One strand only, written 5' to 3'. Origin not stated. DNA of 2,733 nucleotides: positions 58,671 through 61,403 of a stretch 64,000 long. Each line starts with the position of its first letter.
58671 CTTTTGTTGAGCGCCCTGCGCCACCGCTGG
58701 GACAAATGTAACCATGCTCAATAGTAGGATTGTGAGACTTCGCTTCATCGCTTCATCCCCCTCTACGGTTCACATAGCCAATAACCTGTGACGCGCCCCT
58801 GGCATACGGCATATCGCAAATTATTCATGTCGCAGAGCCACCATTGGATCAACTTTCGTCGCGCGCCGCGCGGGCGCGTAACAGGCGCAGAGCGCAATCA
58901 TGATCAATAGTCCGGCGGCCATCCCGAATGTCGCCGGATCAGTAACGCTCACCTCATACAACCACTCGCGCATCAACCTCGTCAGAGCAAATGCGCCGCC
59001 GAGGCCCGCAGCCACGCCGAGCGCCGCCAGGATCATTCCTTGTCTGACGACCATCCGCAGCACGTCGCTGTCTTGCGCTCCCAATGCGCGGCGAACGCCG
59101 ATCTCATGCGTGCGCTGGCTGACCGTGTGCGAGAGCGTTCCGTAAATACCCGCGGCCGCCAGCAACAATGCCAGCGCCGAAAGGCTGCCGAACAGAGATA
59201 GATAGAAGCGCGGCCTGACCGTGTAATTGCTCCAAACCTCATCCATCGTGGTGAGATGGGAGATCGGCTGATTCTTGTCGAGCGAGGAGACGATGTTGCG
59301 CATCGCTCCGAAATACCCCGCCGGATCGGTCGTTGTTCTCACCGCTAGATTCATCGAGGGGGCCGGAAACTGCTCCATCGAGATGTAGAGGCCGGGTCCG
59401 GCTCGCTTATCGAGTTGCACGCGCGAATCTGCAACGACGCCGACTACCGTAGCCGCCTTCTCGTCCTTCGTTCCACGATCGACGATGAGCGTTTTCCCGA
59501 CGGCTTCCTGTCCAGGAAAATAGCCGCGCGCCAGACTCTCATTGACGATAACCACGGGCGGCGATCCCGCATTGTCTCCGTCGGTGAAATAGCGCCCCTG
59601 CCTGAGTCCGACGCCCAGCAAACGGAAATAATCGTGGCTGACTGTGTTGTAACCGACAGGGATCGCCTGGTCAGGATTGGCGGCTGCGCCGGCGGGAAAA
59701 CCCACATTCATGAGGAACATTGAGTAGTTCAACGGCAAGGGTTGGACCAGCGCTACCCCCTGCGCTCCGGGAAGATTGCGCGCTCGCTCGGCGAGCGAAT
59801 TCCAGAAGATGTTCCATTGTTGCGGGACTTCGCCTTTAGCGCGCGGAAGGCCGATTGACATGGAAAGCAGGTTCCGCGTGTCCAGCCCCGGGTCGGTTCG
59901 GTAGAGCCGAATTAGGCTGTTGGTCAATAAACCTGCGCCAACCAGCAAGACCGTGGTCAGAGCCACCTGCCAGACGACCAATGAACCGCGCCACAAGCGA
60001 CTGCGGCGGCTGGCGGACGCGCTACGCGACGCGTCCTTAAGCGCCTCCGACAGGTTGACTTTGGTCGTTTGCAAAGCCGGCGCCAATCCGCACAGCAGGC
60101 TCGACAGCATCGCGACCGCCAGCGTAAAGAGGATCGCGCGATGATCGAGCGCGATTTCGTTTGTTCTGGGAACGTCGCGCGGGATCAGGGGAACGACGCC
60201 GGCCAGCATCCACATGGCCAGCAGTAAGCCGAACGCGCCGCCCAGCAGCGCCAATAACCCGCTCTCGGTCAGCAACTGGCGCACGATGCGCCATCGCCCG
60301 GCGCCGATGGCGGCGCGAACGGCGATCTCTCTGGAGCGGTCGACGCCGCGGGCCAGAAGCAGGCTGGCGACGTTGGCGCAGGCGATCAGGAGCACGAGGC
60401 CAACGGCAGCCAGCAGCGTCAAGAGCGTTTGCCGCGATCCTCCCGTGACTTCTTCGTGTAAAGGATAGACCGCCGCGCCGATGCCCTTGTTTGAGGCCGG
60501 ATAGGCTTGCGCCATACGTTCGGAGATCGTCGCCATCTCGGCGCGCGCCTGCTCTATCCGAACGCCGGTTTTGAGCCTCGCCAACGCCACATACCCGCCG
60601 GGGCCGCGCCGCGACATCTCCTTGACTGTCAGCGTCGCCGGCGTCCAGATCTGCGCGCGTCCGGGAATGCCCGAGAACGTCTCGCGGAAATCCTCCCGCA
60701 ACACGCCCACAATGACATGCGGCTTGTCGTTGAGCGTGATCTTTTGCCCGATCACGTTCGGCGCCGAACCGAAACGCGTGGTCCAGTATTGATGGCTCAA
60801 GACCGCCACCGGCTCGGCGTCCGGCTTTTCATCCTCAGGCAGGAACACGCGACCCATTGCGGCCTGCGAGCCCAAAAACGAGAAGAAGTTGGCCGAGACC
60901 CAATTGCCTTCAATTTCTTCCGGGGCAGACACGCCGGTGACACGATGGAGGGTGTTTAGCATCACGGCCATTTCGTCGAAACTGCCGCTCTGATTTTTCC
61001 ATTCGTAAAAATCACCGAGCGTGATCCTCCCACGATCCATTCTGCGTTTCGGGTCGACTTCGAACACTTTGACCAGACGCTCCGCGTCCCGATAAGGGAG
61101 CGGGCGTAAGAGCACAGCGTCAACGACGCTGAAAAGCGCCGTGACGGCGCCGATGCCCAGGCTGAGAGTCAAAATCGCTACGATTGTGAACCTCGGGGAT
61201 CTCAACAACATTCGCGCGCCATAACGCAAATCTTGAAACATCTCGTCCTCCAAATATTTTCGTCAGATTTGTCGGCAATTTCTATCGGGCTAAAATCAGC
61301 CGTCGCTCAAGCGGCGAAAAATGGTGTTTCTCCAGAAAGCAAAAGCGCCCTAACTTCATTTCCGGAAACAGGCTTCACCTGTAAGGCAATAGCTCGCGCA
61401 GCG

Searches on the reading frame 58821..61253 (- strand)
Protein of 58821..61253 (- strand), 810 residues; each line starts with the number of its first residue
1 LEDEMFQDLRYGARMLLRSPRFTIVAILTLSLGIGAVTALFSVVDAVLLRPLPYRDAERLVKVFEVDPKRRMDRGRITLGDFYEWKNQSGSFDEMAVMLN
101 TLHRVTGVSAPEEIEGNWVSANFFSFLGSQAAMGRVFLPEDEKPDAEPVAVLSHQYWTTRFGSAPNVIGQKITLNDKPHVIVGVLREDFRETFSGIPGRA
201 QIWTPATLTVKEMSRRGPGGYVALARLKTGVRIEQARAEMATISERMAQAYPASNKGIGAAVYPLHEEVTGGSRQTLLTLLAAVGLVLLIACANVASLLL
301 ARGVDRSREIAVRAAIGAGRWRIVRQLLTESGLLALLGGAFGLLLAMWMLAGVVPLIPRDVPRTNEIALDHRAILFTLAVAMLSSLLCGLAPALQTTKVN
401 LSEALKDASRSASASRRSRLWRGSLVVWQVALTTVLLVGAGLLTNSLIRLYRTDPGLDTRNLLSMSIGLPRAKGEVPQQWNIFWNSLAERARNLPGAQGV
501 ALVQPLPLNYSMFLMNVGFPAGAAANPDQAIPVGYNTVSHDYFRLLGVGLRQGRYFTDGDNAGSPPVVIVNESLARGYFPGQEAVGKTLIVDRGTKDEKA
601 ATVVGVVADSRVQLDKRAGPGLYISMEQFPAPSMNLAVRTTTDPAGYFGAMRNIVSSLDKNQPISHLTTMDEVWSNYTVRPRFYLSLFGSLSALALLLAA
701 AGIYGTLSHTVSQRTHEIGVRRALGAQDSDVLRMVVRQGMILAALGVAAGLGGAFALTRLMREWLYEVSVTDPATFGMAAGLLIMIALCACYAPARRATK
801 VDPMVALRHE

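Call 99: search_protein_families(library=pfam, proteins=[window:58821-61253:-], max_evalue=0.00001)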
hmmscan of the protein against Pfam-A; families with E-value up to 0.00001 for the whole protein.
window:58821-61253:- (810 aa): 2 families
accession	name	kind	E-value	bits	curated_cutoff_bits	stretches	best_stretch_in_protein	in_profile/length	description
PF12704.14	MacB_PCD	-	2.2e-42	146.1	27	2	23-242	1-206/207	MacB-like periplasmic core domain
PF02687.27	FtsX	-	4.4e-31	107.9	25.5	2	690-803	2-120/120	FtsX-like permease C-terminal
